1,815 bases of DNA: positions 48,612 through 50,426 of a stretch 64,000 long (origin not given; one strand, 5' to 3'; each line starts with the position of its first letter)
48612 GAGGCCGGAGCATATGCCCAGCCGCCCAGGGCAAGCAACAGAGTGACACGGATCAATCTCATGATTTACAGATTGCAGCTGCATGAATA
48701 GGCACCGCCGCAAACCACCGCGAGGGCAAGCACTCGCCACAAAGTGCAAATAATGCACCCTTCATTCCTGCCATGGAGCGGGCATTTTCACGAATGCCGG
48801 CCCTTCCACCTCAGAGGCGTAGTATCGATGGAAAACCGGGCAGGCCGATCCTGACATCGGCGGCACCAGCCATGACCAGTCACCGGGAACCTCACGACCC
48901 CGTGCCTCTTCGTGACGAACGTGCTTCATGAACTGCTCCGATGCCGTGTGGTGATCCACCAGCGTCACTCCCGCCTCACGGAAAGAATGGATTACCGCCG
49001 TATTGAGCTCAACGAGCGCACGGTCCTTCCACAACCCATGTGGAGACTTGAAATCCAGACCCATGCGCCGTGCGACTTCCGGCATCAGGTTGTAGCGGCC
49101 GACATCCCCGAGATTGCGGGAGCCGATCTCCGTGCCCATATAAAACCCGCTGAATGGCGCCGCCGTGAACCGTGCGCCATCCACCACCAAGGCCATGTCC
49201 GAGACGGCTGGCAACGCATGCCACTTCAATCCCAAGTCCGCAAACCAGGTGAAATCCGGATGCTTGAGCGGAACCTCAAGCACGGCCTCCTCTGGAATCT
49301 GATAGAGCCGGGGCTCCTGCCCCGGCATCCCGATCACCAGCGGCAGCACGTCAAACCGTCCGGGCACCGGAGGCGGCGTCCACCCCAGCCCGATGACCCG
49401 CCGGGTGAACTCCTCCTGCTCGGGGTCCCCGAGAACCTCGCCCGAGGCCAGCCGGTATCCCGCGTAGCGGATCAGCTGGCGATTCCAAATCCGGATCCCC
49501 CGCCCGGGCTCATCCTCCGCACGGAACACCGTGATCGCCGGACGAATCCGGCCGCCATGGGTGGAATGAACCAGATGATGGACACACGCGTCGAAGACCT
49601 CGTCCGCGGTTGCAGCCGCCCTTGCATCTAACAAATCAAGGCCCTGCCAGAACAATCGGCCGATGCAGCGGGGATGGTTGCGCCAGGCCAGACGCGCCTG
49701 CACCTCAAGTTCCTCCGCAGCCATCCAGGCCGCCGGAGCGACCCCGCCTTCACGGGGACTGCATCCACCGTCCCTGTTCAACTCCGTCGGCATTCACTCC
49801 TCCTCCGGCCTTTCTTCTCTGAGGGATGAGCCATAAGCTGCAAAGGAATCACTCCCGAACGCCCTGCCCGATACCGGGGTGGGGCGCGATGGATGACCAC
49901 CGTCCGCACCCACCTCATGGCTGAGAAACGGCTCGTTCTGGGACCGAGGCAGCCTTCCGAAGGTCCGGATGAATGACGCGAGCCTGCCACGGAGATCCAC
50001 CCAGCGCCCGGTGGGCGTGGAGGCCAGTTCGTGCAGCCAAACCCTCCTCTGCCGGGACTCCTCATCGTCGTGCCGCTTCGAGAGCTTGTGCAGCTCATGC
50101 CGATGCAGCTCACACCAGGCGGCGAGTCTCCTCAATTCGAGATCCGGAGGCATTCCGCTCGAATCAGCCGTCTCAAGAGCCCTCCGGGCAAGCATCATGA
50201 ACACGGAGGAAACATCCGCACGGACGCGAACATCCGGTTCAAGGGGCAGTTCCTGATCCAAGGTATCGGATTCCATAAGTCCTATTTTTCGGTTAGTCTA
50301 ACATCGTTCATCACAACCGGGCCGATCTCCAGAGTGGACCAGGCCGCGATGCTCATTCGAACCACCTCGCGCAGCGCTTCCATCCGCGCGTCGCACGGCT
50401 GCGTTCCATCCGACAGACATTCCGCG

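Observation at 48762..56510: NO synthase clustered with a NosP-like FIST sensor, hybrid kinase and response regulator: candidate make-and-sense NO circuit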

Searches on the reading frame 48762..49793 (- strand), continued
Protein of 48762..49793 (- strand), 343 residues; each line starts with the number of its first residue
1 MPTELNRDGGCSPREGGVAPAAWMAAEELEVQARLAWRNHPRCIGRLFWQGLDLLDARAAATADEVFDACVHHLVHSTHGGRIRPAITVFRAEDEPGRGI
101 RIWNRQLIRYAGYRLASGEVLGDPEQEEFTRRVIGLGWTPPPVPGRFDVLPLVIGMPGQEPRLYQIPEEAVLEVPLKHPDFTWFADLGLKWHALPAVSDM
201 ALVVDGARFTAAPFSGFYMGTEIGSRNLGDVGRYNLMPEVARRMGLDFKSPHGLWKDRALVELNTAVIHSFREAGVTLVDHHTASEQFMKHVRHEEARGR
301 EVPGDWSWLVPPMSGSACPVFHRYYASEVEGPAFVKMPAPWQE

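Call 13: find_encoding_contigs(protein=P0006, flank=10000, max_places=4)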
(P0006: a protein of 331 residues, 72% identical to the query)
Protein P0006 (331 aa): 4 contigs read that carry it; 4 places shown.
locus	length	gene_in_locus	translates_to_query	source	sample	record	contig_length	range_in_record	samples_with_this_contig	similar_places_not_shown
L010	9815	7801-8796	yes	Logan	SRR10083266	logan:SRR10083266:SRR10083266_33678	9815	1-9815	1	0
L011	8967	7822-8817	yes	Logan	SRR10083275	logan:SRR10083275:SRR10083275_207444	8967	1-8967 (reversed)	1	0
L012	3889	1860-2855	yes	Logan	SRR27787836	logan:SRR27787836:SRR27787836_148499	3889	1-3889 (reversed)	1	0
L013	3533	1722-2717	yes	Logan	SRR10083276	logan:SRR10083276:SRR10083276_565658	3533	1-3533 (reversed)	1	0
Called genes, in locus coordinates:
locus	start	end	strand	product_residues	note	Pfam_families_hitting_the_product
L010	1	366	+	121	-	?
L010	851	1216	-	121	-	-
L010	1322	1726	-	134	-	-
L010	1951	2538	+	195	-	-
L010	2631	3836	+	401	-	PF08495:FIST, PF10442:FIST_C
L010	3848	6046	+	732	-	PF08447:PAS_3, PF00512:HisKA, PF02518:HATPase_c, PF00072:Response_reg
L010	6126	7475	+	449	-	PF00072:Response_reg, PF00158:Sigma54_activat, PF14532:Sigma54_activ_2, PF07728:AAA_5 (weak), PF25601:AAA_lid_14, PF02954:HTH_8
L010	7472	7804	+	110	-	PF01627:Hpt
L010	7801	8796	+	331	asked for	PF02898:NO_synthase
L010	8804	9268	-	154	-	-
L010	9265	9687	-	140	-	PF02472:ExbD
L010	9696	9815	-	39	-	?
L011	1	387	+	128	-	?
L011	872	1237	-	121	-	-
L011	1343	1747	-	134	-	-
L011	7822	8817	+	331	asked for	PF02898:NO_synthase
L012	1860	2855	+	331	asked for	PF02898:NO_synthase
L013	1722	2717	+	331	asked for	PF02898:NO_synthase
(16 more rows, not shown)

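Call 23: search_protein_families(library=ncbifam, proteins=[window:48762-49793:-], max_evalue=0.01)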
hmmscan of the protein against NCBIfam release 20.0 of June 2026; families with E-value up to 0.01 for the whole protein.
window:48762-49793:- (343 aa): 0 families

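Call 30: find_related_loci(query=A1, collection=metagenome_contigs, flank=10000)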
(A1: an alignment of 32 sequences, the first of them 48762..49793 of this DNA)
Query A1 (343 aa) in metagenome_contigs; peptide patterns used: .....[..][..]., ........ (x = any residue, [..] = any of these).
600 stretches matched a pattern (row limit reached: there are more); 533 encode a relative of the query (tblastn E <= 1e-3); the best 80 are kept; 80 distinct loci.
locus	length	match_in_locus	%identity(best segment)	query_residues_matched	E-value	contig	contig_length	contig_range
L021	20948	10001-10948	70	26-341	2e-147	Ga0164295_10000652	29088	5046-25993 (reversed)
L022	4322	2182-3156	68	15-341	9e-151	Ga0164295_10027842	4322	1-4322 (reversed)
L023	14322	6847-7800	66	24-341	4e-145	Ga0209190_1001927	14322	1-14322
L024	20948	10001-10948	69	26-341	1e-144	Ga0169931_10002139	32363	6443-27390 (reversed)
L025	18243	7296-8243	69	26-341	6e-145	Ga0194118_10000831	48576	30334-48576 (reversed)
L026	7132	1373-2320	67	28-343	1e-144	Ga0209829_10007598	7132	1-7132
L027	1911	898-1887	65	12-341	1e-152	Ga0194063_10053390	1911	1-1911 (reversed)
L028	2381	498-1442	66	28-342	8e-150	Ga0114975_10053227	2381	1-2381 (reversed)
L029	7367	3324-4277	65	24-341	6e-140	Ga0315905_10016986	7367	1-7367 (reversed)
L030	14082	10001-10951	64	27-343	7e-139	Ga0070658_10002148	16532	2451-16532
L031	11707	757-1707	64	27-343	6e-139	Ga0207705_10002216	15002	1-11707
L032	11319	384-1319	65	25-336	5e-138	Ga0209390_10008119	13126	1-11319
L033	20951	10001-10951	65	27-343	8e-138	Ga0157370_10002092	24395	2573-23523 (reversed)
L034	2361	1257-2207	64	24-341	3e-146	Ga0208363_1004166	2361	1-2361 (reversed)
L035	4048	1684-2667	64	12-341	1e-140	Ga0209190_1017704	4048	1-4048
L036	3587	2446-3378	66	27-337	6e-142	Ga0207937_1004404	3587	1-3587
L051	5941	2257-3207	62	24-341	2e-134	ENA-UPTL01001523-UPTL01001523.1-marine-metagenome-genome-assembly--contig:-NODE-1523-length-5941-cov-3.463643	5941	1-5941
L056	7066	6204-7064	68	28-314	2e-131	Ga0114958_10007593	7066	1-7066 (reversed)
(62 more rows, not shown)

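Call 78: search_protein_families(library=pfam, proteins=[L010:1951-2538:+, L010:1322-1726:-, L010:851-1216:-, L001:8364-9026:+, L001:9063-9482:+, L051:1563-2237:-, L051:894-1397:+, L036:1287-2387:+, L056:5265-5696:+, L010:8804-9268:-], max_evalue=0.01)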
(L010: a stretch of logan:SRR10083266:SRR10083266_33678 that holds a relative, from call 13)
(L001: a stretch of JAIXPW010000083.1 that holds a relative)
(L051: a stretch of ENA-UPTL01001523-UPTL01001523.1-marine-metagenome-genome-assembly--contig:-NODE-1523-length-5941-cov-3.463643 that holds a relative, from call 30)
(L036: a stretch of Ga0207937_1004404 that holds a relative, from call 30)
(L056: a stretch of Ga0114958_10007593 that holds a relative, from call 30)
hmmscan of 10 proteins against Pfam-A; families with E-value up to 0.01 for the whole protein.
L010:1951-2538:+ (195 aa): 2 families
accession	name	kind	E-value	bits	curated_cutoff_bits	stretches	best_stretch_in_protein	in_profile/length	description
PF14464.11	Prok-JAB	-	8.6e-05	22.8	25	1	132-170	60-99/114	Prokaryotic homologs of the JAB domain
PF14220.11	DUF4329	-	0.0037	17.6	28.6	0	126-159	47-83/116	Domain of unknown function (DUF4329)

L010:1322-1726:- (134 aa): 0 families

L010:851-1216:- (121 aa): 0 families

L001:8364-9026:+ (220 aa): 0 families

L001:9063-9482:+ (139 aa): 1 family
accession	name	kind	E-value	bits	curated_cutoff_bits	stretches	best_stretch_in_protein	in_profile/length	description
PF01527.26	HTH_Tnp_1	-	5e-06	27.1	24.1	1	34-84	6-56/75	Transposase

L051:1563-2237:- (224 aa): 1 family
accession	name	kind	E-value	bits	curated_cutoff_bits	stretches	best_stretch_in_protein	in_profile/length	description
PF01047.28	MarR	-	8.2e-08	32.5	24.6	1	132-191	2-59/59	MarR family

L051:894-1397:+ (167 aa): 0 families

L036:1287-2387:+ (366 aa): 0 families

L056:5265-5696:+ (143 aa): 1 family
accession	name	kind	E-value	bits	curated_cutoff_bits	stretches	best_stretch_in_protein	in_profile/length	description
PF01527.26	HTH_Tnp_1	-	5.1e-07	30.3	24.1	1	36-86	4-54/75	Transposase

L010:8804-9268:- (154 aa): 2 families
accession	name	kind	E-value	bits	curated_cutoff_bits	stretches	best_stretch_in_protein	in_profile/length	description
PF09738.14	LRRFIP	-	0.00056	19.8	28.2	1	38-122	96-178/300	LRRFIP family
PF14362.11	DUF4407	-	0.00096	19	31.3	1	29-150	106-223/297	Domain of unknown function (DUF4407)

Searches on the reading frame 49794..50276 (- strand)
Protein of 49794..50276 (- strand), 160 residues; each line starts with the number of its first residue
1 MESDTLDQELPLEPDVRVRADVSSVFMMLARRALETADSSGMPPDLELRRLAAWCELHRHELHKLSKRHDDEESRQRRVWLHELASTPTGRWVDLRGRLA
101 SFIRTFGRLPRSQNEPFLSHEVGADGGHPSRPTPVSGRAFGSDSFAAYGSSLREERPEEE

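Call 3: search_protein_families(library=pfam, proteins=[window:49794-50276:-], max_evalue=0.01)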
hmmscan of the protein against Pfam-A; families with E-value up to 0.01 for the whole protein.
window:49794-50276:- (160 aa): 0 families

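Call 23: search_protein_families(library=ncbifam, proteins=[window:49794-50276:-], max_evalue=0.01)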
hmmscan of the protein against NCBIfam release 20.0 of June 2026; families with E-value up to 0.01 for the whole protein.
window:49794-50276:- (160 aa): 0 families

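Call 64: find_homologous_proteins(query=window:49794-50276:-, max_evalue=0.001)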
Query window:49794-50276:- (160 aa): 3 proteins with E <= 0.001 among 137 candidates.
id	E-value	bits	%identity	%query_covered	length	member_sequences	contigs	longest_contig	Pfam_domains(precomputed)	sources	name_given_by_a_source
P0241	3.5e-95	334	94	100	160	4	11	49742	-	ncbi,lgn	-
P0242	5.7e-39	152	66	76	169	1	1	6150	-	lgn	-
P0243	5.7e-28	116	60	65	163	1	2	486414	-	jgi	jgi:hypothetical protein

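Call 65: find_encoding_contigs(protein=P0243, flank=10000, max_places=2)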
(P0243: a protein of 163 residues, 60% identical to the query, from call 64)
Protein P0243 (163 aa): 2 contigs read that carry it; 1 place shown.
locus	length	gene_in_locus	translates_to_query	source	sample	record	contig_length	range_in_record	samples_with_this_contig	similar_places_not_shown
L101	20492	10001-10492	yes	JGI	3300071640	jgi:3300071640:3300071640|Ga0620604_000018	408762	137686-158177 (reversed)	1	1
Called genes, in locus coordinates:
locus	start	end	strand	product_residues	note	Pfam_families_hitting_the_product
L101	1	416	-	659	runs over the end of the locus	PF07584:BatA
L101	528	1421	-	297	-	PF01882:DUF58, PF13519:VWA_2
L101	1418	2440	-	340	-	PF20030:bpMoxR, PF00004:AAA (faint), PF07726:AAA_3, PF07728:AAA_5, PF17863:AAA_lid_2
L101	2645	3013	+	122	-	PF00416:Ribosomal_S13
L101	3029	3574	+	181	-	PF00411:Ribosomal_S11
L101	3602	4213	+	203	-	PF00163:Ribosomal_S4, PF01479:S4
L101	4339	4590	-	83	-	-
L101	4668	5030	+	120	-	PF01925:TauE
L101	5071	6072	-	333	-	-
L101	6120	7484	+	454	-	PF04413:Glycos_transf_N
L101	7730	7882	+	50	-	-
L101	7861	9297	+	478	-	-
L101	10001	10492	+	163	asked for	-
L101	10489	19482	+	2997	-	PF18998:Flg_new_2, PF07484:Collar, PF18998:Flg_new_2, PF25390:WD40_RLD, PF13540:RCC1_2, PF18998:Flg_new_2, PF17164:DUF5122, PF18998:Flg_new_2, +11 more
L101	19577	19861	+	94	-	-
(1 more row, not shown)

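Call 66: find_encoding_contigs(protein=P0242, flank=10000, max_places=2)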
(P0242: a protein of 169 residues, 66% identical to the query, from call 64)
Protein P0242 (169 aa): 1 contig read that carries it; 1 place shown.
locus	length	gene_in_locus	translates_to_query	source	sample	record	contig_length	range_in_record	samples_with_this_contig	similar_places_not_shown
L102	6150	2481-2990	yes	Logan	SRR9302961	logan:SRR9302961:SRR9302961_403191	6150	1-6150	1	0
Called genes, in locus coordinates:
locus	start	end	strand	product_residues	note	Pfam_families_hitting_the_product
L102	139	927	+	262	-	PF00218:IGPS, PF01070:FMN_dh (weak), PF04131:NanE (weak), PF05690:ThiG (faint)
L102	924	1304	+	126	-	-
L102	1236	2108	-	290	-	PF01738:DLH (weak), PF02230:Abhydrolase_2 (weak), PF00326:Peptidase_S9 (faint), PF12146:Hydrolase_4 (faint)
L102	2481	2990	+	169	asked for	-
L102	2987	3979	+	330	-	PF02898:NO_synthase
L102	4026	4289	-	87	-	-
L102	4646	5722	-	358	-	PF00076:RRM_1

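Call 73: predict_structure(alignment_id=A9)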
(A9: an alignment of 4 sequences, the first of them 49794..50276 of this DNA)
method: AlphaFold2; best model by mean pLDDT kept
length: 160 residues; sequences in the alignment: 4
mean_pLDDT: 66.4   pTM: 0.50
mean pLDDT of the five models: 66.4, 60.1, 50.0, 48.3, 43.1
residues with pLDDT >= 90: 1; 70-90: 82; 50-70: 18; < 50: 59
segments of 3 or more residues with pLDDT < 50: 1-9, 13-19, 119-128, 130-156, 158-160
pLDDT, mean of each block of 10 residues (from residue 1): 46 46 83 85 88 88 82 74 81 85 80 51 45 44 41 44
secondary structure, 60 per line:
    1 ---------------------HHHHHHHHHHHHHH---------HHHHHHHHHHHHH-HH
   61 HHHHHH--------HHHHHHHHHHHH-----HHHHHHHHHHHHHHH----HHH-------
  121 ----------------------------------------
elements in order: H22-35 H45-57 H59-66 H75-86 H92-106

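Call 102: fold_search(model_id=the predicted structure, library=pdb)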
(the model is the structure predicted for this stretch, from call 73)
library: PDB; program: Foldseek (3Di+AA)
matches with E <= 10: 100; with E <= 0.001: 0
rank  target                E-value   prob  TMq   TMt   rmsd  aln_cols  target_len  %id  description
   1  3nwi_A                1.6e+00  0.20  0.20  0.15  10.3        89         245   16  The Soluble Domain Structure of the ZntB Zn2+ Efflux System (released 2011-03-23)
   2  3nwi_B                1.6e+00  0.20  0.21  0.15  10.3        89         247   16  The Soluble Domain Structure of the ZntB Zn2+ Efflux System (released 2011-03-23)
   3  3nvo_A                1.7e+00  0.21  0.20  0.14  10.4        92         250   15  The Soluble Domain Structure of the ZntB Zn2+ Efflux System (released 2011-03-23)
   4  3nwi_C                1.7e+00  0.18  0.20  0.14  10.3        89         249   16  The Soluble Domain Structure of the ZntB Zn2+ Efflux System (released 2011-03-23)
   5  4ev6_E                1.8e+00  0.16  0.20  0.11  12.2        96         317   17  The complete structure of CorA magnesium transporter from Methanocaldococcus jannaschii (released 2012-10-31)
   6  3nwi_E                1.9e+00  0.18  0.21  0.15  10.3        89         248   16  The Soluble Domain Structure of the ZntB Zn2+ Efflux System (released 2011-03-23)
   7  6nz6_A                1.9e+00  0.11  0.21  0.09  12.8       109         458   15  YcjX-GDP (type II) (released 2019-09-18)
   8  8dz8_D                2.1e+00  0.14  0.23  0.31   8.0        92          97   13  Neoleukin 4, a de novo designed IL-4 mimetic (released 2023-03-29)
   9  1u89_MODEL_1_A        2.5e+00  0.18  0.25  0.27  12.9       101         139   13  Solution structure of VBS2 fragment of talin (released 2005-01-18)
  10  3nvo_B                2.5e+00  0.14  0.20  0.14  10.3        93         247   14  The Soluble Domain Structure of the ZntB Zn2+ Efflux System (released 2011-03-23)
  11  6nz5_B                2.5e+00  0.10  0.22  0.11  10.9       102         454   18  YcjX-GDPCP (released 2019-09-18)
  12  6nz5_A                2.7e+00  0.11  0.22  0.10  12.4       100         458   18  YcjX-GDPCP (released 2019-09-18)
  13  6nz4_A                3.0e+00  0.10  0.21  0.10  11.4        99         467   17  YcjX-GDP (type I) (released 2019-09-18)
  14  9qa1_A                3.1e+00  0.18  0.28  0.10   6.2        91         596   15  Drosophila melanogaster angiotensin converting enzyme homologue, AnCE in complex with VW dipeptide (released 2025-05-14)
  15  9qa3_A                3.1e+00  0.14  0.27  0.10   7.2        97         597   14  Drosophila melanogaster angiotensin converting enzyme homologue, AnCE in complex with YW dipeptide (released 2025-05-14)
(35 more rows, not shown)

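Call 104: search_protein_representatives(protein=window:49794-50276:-)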
Query: 160 residues. Proteins with E-value up to 0.001 (for the whole library): 21; up to 1e-10: 5; up to 1e-30: 3. The best 21 are listed.
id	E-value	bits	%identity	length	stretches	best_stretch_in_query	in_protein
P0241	1.1e-95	334.3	94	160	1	1-160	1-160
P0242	1.8e-39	151.7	70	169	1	15-123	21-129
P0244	1.7e-33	132.2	64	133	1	20-126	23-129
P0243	1.8e-28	115.9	59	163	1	18-122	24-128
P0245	7.3e-16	75.0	42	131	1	17-125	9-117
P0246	9.4e-10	55.1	37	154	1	16-115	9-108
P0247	1.3e-09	54.7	35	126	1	22-122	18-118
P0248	2.2e-09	53.9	41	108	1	48-132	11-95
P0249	1.7e-08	51.0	40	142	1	26-119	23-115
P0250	4.8e-07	46.3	42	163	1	44-119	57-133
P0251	2.5e-06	44.0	35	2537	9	112-154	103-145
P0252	5.3e-06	42.9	42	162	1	45-121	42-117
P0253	7.0e-06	42.5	30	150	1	14-118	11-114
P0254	1.4e-05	41.6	36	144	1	28-119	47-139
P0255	4.1e-05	40.0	34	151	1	39-120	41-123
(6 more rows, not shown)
